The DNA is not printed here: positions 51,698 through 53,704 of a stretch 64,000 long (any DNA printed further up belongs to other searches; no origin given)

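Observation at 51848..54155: Compositionally distinct convergent gene pair of unknown function next to the defence island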

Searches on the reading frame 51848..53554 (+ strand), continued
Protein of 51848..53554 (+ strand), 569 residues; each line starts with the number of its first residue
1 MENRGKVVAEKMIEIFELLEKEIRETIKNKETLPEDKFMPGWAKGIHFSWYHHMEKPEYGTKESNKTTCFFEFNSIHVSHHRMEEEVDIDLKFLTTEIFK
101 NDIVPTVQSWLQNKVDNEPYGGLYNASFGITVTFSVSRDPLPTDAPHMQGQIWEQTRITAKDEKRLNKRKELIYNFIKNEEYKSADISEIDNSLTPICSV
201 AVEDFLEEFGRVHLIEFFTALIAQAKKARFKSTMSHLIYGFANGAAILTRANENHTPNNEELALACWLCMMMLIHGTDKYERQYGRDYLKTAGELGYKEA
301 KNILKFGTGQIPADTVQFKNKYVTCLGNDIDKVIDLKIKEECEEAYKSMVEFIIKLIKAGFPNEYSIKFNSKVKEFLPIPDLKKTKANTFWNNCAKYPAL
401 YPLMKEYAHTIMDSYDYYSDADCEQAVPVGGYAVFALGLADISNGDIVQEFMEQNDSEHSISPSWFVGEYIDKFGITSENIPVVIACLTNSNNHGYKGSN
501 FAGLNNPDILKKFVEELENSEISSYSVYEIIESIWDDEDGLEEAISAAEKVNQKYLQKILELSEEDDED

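Call 30: search_protein_families(library=pfam, proteins=[L021:2065-3024:+, L021:3037-3675:+, L021:4097-5158:+, L021:5263-6927:+, L021:6954-7490:+, L021:7727-8800:+, L021:8797-9612:+, L021:9737-10582:+, L019:5134-6843:+, L019:7110-8276:-], max_evalue=0.01)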
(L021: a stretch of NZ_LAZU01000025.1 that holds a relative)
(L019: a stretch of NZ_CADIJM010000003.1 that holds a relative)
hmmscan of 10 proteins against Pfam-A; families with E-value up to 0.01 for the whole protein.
L021:2065-3024:+ (319 aa): 5 families
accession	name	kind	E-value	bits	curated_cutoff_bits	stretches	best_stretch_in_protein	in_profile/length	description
PF13671.12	AAA_33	-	3.6e-28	99.1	27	1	5-133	2-143/143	AAA domain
PF01966.28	HD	-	5.1e-05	24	22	1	200-317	3-113/116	HD domain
PF06414.18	Zeta_toxin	-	5.9e-05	23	22.3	1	5-116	19-145/199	Zeta toxin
PF13238.12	AAA_18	-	6.7e-05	23.8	29.4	1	7-115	3-112/128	AAA domain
PF08433.16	KTI12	-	0.0003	20.8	22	1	6-133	5-140/271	Chromatin associated protein KTI12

L021:3037-3675:+ (212 aa): 1 family
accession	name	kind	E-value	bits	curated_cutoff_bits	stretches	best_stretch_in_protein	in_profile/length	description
PF09414.15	RNA_ligase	-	2.6e-35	122.5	27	1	34-187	2-171/171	RNA ligase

L021:4097-5158:+ (353 aa): 1 family
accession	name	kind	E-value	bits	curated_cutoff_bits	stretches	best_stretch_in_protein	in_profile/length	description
PF05076.18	SUFU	-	5.8e-44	150.4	25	1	39-202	1-171/172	Suppressor of fused protein (SUFU)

L021:5263-6927:+ (554 aa): 1 family
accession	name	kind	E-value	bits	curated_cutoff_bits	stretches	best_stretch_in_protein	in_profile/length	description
PF19635.4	DUF6138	-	9.8e-252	837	25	1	1-552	1-550/551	Family of unknown function (DUF6138)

L021:6954-7490:+ (178 aa): 2 families
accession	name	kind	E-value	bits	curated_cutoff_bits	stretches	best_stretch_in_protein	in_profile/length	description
PF09346.15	SMI1_KNR4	-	1.3e-11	45.6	25.4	1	72-170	17-122/125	SMI1 / KNR4 family (SUKH-1)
PF14568.11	SUKH_6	-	2.4e-07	31.7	27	1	73-169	15-117/119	SMI1-KNR4 cell-wall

L021:7727-8800:+ (357 aa): 9 families
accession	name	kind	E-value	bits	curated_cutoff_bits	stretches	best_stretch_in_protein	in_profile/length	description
PF00005.33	ABC_tran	-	9.9e-31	107.6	25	1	48-191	2-137/137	ABC transporter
PF13304.12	AAA_21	-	3.9e-13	50.6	27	1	147-220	222-298/304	AAA domain, putative AbiEii toxin, Type IV TA system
PF13732.12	DrrA1-3_C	-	8.2e-06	26.9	27.4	1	244-332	1-79/81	ATP-binding protein DrrA1-3-like, C-terminal domain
PF13401.12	AAA_22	-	3.8e-05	24.4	27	1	57-211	5-113/130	AAA domain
PF13191.12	AAA_16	-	0.00032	21.7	32.6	1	60-211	27-158/167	AAA ATPase domain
PF00448.28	SRP54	-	0.00079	19.6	22.7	1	62-106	6-49/196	SRP54-type protein, GTPase domain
PF13175.12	AAA_15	-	0.0021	18.1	32.1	0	181-219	329-368/374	AAA ATPase domain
PF00004.35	AAA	-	0.0063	17.4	21.2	0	63-122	4-38/131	ATPase family associated with various cellular activities (AAA)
PF13521.12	AAA_28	-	0.0076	16.9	27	0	62-100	4-32/164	AAA domain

L021:8797-9612:+ (271 aa): 2 families
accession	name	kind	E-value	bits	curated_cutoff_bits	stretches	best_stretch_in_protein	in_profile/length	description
PF01061.29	ABC2_membrane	-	3.5e-32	112.1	26.9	1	29-234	5-208/211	ABC-2 type transporter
PF12698.13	ABC2_membrane_3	-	1e-14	54.9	31.6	1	68-259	157-345/347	ABC-2 family transporter protein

L021:9737-10582:+ (281 aa): 1 family
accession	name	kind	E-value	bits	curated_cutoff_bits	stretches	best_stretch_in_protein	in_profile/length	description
PF18705.7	DUF5643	-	1.2e-08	35.4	34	1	54-168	4-106/115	Family of unknown function (DUF5643)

L019:5134-6843:+ (569 aa): 1 family
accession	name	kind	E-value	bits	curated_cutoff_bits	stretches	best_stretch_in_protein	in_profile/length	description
PF19635.4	DUF6138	-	8.4e-157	523.7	25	1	19-568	2-549/551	Family of unknown function (DUF6138)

L019:7110-8276:- (388 aa): 0 families

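Call 35: predict_structure(alignment_id=A2)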
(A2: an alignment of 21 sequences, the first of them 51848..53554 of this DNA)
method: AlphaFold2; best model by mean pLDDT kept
length: 569 residues; sequences in the alignment: 21
mean_pLDDT: 89.7   pTM: 0.78
mean pLDDT of the five models: 89.7, 88.7, 88.2, 88.1, 87.6
residues with pLDDT >= 90: 368; 70-90: 172; 50-70: 25; < 50: 4
segments of 3 or more residues with pLDDT < 50: 567-569
pLDDT, mean of each block of 10 residues (from residue 1): 82 94 82 81 92 82 87 66 78 87 95 96 94 89 78 92 96 98 90 93 96 97 87 90 96 90 97 90 94 95 88 91 94 93 97 95 91 90 91 97 96 81 77 96 95 80 89 95 93 79 94 92 88 92 93 94 68
secondary structure, 60 per line:
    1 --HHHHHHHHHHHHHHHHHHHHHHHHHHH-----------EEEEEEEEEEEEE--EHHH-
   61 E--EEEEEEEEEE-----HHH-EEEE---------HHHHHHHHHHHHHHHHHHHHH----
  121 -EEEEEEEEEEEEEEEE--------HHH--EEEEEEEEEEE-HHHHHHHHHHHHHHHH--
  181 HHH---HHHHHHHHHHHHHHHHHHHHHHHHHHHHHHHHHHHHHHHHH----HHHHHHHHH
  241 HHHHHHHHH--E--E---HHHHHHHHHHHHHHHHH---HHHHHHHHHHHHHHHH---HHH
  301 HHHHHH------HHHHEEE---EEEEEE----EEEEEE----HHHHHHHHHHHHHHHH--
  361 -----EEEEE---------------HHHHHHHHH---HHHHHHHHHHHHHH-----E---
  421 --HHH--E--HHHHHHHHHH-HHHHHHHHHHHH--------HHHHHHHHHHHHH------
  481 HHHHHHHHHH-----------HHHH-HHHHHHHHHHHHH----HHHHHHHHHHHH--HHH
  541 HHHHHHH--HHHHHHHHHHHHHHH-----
elements in order: H3-29 E41-53 E64-73 E83-86 H96-116 E122-137 E151-161 H163-178 H187-227 H232-249 H259-275 H279-294 H298-306 H313-316 E317-319 E323-328 E333-338 H343-358 E366-370 H386-394 H398-411 H431-440 H442-453 H462-474 H481-490 H502-505 H507-519 H524-535 H538-547 H550-564

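Call 47: search_protein_families(library=pfam, proteins=[L013:155-682:+, L013:682-2397:+, L013:2499-3041:+, L013:4859-5104:+, L013:5145-5549:+, L013:5521-5994:+, L013:5998-6387:+, L013:6409-7179:+, L013:7242-8804:-, L013:8873-9736:-], max_evalue=0.01)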
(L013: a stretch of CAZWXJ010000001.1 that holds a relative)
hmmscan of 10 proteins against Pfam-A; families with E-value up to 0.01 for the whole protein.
L013:155-682:+ (175 aa): 1 family
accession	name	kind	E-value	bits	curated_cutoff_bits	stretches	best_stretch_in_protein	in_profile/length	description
PF09148.16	DUF1934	-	1.1e-35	122.8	22.5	1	42-170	1-128/128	Domain of unknown function (DUF1934)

L013:682-2397:+ (571 aa): 7 families
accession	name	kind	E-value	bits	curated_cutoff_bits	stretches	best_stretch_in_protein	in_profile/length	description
PF05746.21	DALR_1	-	2.7e-31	108.5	22.3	1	451-571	1-117/117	DALR anticodon binding domain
PF03485.21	Arg_tRNA_synt_N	-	8.6e-21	74.8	21.5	1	23-106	3-85/85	Arginyl tRNA synthetase N terminal domain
PF00750.26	tRNA-synt_1d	-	1.3e-17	64.3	23.3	1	115-414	2-298/349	tRNA synthetases class I (R), catalytic domain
PF09334.17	tRNA-synt_1g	-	6.3e-06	25.6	20.1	0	394-444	325-374/391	tRNA synthetases class I (M)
PF01921.24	tRNA-synt_1f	-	3.3e-05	23.4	27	1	392-446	281-331/360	tRNA synthetases class I (K)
PF01406.26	tRNA-synt_1e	-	5.2e-05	23.2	27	0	149-310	23-134/301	tRNA synthetases class I (C) catalytic domain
PF00133.28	tRNA-synt_1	-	0.0027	17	22.7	0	135-184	24-73/414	tRNA synthetases class I (I, L, M and V)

L013:2499-3041:+ (180 aa): 0 families

L013:4859-5104:+ (81 aa): 1 family
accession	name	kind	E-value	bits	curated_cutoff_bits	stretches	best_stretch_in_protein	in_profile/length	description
PF03829.18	PTSIIA_gutA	-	0.0071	16.7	25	1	22-59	5-42/113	PTS system glucitol/sorbitol-specific IIA component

L013:5145-5549:+ (134 aa): 0 families

L013:5521-5994:+ (157 aa): 2 families
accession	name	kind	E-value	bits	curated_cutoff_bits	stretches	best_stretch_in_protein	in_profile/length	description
PF06983.19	3-dmu-9_3-mt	-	0.00011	23.1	24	1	24-152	3-114/116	3-demethylubiquinone-9 3-methyltransferase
PF00903.31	Glyoxalase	-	0.0014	19.5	20.6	1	34-153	12-121/121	Glyoxalase/Bleomycin resistance protein/Dioxygenase superfamily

L013:5998-6387:+ (129 aa): 1 family
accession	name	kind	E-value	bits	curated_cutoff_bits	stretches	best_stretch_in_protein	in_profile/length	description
PF04237.18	YjbR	-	9.2e-23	81.2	30.1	1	20-113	1-88/88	YjbR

L013:6409-7179:+ (256 aa): 2 families
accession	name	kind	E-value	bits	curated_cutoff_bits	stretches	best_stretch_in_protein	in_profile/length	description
PF07722.19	Peptidase_C26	-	8.9e-65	219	20.5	1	40-234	23-219/219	Peptidase C26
PF00117.34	GATase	-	2.3e-16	60.5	22.8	1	110-242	60-180/190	Glutamine amidotransferase class-I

L013:7242-8804:- (520 aa): 9 families
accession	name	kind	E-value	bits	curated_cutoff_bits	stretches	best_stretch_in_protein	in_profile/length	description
PF01593.30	Amino_oxidase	-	7e-13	49.1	19.8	1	21-444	2-386/443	Flavin containing amine oxidoreductase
PF13450.12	NAD_binding_8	-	1.5e-10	41.7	21.9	1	15-78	1-65/68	NAD(P)-binding Rossmann-like domain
PF01266.30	DAO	-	1.4e-06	28.5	27.9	1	13-50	2-39/353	FAD dependent oxidoreductase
PF01946.23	Thi4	-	3e-06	27.1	26.2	1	13-48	20-55/235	Thi4 family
PF03486.20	HI0933_like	-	0.001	19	50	0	12-47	2-36/244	HI0933-like protein Rossmann domain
PF00890.30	FAD_binding_2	-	0.0011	18.7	20.4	0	13-48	2-36/414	FAD binding domain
PF13738.12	Pyr_redox_3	-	0.0014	18.3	30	1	14-47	1-33/305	Pyridine nucleotide-disulphide oxidoreductase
PF01494.25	FAD_binding_3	-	0.0016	18.2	22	0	13-42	4-32/349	FAD binding domain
PF12831.13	FAD_oxidored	-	0.01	15.6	27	0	14-49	3-37/416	FAD dependent oxidoreductase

L013:8873-9736:- (287 aa): 3 families
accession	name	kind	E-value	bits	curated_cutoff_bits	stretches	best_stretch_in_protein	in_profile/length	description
PF00398.26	RrnaAD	-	8.8e-57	192.6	24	1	21-283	2-260/263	Ribosomal RNA adenine dimethylase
PF13649.12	Methyltransf_25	-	2.5e-05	25.3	27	1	53-143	1-88/97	Methyltransferase domain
PF08242.18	Methyltransf_12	-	0.0024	19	30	1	54-131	1-77/98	Methyltransferase domain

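Call 48: search_protein_families(library=pfam, proteins=[L016:1680-2654:+, L016:2688-3626:+, L016:5292-6332:+, L016:6329-8275:+, L018:74-814:+, L018:2519-4924:+, L018:4961-6064:+, L018:6090-6509:+, L019:3215-5089:-, L019:8248-8748:-], max_evalue=0.01)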
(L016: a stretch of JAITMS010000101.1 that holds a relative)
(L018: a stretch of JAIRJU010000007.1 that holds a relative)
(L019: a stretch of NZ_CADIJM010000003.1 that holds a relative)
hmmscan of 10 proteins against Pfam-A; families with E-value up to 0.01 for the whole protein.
L016:1680-2654:+ (324 aa): 0 families

L016:2688-3626:+ (312 aa): 10 families
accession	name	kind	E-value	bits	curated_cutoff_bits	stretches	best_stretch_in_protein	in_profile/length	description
PF07726.17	AAA_3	-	5.4e-62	207.9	27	1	43-173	1-131/131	ATPase family associated with various cellular activities (AAA)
PF17863.7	AAA_lid_2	-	4.4e-18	65.2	22.7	1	236-292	2-57/74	AAA lid domain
PF07728.20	AAA_5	-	1.4e-11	45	22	1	50-171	8-139/139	AAA domain (dynein-related subfamily)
PF00004.35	AAA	-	5.7e-06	27.2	21.2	1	50-158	7-114/131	ATPase family associated with various cellular activities (AAA)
PF20030.5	bpMoxR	-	3.1e-05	23.6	27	1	15-200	5-189/205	MoxR domain in the MoxR-vWA-beta-propeller ternary systems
PF05496.18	RuvB_N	-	5.6e-05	23.4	27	1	42-133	34-113/159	Holliday junction DNA helicase RuvB P-loop domain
PF01078.27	Mg_chelatase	-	0.0018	18.1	20.3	0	31-65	11-46/207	Magnesium chelatase, subunit ChlI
PF00158.32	Sigma54_activat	-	0.0036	17.4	20.2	0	108-153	97-142/168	Sigma-54 interaction domain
PF07724.20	AAA_2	-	0.0042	17.6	27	0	105-138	76-109/166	AAA domain (Cdc48 subfamily)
PF20720.3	nSTAND3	-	0.0058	16.8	27.2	1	29-63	5-39/155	Novel STAND NTPase 3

L016:5292-6332:+ (346 aa): 0 families

L016:6329-8275:+ (648 aa): 3 families
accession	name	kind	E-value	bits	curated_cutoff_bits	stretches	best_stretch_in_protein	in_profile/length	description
PF11992.13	TgpA_N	-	5.3e-83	279.2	30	1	16-331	1-331/333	TgpA N-terminal domain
PF01841.26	Transglut_core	-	5e-25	88.3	23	1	378-471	23-108/108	Transglutaminase-like superfamily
PF13559.11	DUF4129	-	3e-11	43.6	24.8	1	580-647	1-68/69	Domain of unknown function (DUF4129)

L018:74-814:+ (246 aa): 0 families

L018:2519-4924:+ (801 aa): 1 family
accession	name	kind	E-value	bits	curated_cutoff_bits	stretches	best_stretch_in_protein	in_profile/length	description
PF02012.26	BNR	-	0.0035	17.5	27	0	749-760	1-12/12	BNR/Asp-box repeat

L018:4961-6064:+ (367 aa): 2 families
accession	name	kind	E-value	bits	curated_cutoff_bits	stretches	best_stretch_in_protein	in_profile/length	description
PF06250.17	YhcG_C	-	1.3e-60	204.2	32.5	1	190-343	2-157/157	YhcG PDDEXK nuclease domain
PF17761.7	DUF1016_N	-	7.6e-37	126.9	32.8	1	31-168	1-137/137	DUF1016 N-terminal domain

L018:6090-6509:+ (139 aa): 0 families

L019:3215-5089:- (624 aa): 6 families
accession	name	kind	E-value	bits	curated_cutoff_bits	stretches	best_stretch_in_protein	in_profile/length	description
PF00106.31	adh_short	-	1.9e-57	194.3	26.6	1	387-577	1-193/195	short chain dehydrogenase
PF13561.12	adh_short_C2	-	1.2e-39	136.8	27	1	393-602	1-215/236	Enoyl-(Acyl carrier protein) reductase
PF08659.16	KR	-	2.3e-16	60.7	22.6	1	389-552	3-166/180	KR domain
PF01370.27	Epimerase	-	3.7e-07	30.2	20.9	1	389-588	1-192/240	NAD dependent epimerase/dehydratase family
PF23441.1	SDR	-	0.00011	22.2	27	1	530-583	158-211/258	SDR-like rossmann domain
PF12242.14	Eno-Rase_NADH_b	-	0.00061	20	23.4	0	378-410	32-63/79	NAD(P)H binding domain of trans-2-enoyl-CoA reductase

L019:8248-8748:- (166 aa): 0 families

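Call 50: search_solved_structures(query=A2, max_evalue=1)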
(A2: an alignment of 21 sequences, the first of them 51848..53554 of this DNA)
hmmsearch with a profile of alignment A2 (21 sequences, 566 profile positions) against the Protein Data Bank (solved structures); distinct sequences matched with E-value up to 1: 0.

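Call 52: search_protein_families(library=phrogs, proteins=[window:51848-53554:+, L004:9735-10352:+], max_evalue=0.1)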
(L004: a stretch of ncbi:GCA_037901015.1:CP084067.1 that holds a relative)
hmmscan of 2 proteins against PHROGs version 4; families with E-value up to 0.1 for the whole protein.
window:51848-53554:+ (569 aa): 0 families

L004:9735-10352:+ (205 aa): 0 families

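Call 60: find_encoding_contigs(protein=P0027, flank=6000, max_places=2)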
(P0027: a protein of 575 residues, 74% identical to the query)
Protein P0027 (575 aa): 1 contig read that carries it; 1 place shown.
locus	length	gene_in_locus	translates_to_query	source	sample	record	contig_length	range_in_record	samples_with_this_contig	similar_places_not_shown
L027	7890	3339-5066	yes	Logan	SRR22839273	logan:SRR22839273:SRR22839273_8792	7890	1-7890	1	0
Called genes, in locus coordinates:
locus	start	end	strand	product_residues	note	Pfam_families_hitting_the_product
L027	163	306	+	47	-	-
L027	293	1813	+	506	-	PF08401:ArdcN, PF18818:MPTase-PolyVal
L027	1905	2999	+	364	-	PF12796:Ank_2, PF13606:Ank_3 (faint), PF13637:Ank_4 (faint), PF13857:Ank_5, PF00023:Ank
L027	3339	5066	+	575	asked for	PF19635:DUF6138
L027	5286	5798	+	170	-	-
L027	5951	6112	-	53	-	-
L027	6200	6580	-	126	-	-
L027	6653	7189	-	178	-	-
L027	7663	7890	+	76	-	?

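Call 61: find_encoding_contigs(protein=P0031, flank=6000, max_places=2)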
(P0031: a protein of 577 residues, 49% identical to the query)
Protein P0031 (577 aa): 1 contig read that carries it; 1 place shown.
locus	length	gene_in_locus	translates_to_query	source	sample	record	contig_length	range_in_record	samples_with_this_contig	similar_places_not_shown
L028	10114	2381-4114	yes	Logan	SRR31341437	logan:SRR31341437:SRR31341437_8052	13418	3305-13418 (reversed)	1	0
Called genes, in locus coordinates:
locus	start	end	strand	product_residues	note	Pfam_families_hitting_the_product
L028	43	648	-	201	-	PF12464:Mac (weak), PF00132:Hexapep, PF14602:Hexapep_2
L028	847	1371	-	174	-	PF02559:CarD_TRCF_RID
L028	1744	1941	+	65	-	-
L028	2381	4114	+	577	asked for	PF19635:DUF6138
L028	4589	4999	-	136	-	PF00903:Glyoxalase, PF12681:Glyoxalase_2 (weak)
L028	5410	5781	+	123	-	PF00392:GntR, PF13412:HTH_24 (faint)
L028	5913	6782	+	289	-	PF00005:ABC_tran, PF13304:AAA_21 (faint), PF13401:AAA_22 (weak)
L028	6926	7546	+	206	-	PF13346:ABC2_membrane_5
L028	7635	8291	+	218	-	PF13346:ABC2_membrane_5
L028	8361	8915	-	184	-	-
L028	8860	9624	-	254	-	-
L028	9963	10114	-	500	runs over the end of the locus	PF12704:MacB_PCD, PF02687:FtsX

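Call 68: search_dna_similar(query=window:51848-53554:+, collection=plasmids, mode=protein, max_evalue=0.001)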
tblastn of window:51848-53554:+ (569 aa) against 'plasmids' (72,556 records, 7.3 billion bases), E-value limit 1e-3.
Records with a match: 2; places in all: 2; records where one place covers at least 80% of the query: 0.
Best place of each record, by identity: <60% 2.
By first word of the organism name: Fusobacterium 1; Subdoligranulum 1.
By predicted mobility (MOB-suite, as given by PLSDB): non-mobilizable 2.
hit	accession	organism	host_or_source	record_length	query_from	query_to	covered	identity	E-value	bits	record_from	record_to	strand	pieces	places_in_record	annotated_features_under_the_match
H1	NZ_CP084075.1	Fusobacterium vincentii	-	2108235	278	484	36%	32.4%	4e-28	127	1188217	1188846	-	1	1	none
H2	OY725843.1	Subdoligranulum variabile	-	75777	301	485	33%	31.7%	2e-22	109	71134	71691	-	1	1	record has no annotation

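Call 69: search_dna_similar(query=window:51848-53554:+, collection=phages, mode=protein, max_evalue=0.001)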
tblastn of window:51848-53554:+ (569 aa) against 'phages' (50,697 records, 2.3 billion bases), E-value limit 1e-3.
No match.

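Call 72: get_annotated_region(hit=H1, flank=8000)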
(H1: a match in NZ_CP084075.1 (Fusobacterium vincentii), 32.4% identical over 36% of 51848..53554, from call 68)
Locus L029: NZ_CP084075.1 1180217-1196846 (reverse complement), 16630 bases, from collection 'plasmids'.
description: Fusobacterium vincentii strain SB055 plasmid pSB055A, complete sequence
organism: Fusobacterium vincentii (NCBI taxid 155615)
taxonomy: Bacteria; Fusobacteriota; Fusobacteriia; Fusobacteriales; Fusobacteriaceae; Fusobacterium; Fusobacterium vincentii
host: -; source: -; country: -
typing (MOB-suite, as given by PLSDB): non-mobilizable
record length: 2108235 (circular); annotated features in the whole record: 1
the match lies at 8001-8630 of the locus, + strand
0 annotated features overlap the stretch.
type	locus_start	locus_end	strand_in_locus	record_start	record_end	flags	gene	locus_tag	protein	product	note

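Call 73: get_annotated_region(hit=H2, flank=6000)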
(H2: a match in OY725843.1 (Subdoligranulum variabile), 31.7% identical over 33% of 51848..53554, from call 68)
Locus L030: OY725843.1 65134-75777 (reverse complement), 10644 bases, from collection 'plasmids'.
description: Subdoligranulum variabile strain Subdoligranulum variabile TSDC17.2-1.1 genome assembly, plasmid: 9
organism: Subdoligranulum variabile (NCBI taxid 214851)
taxonomy: Bacteria; Bacillota; Clostridia; Eubacteriales; Oscillospiraceae; Subdoligranulum; Subdoligranulum variabile
host: -; source: -; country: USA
typing (MOB-suite, as given by PLSDB): non-mobilizable
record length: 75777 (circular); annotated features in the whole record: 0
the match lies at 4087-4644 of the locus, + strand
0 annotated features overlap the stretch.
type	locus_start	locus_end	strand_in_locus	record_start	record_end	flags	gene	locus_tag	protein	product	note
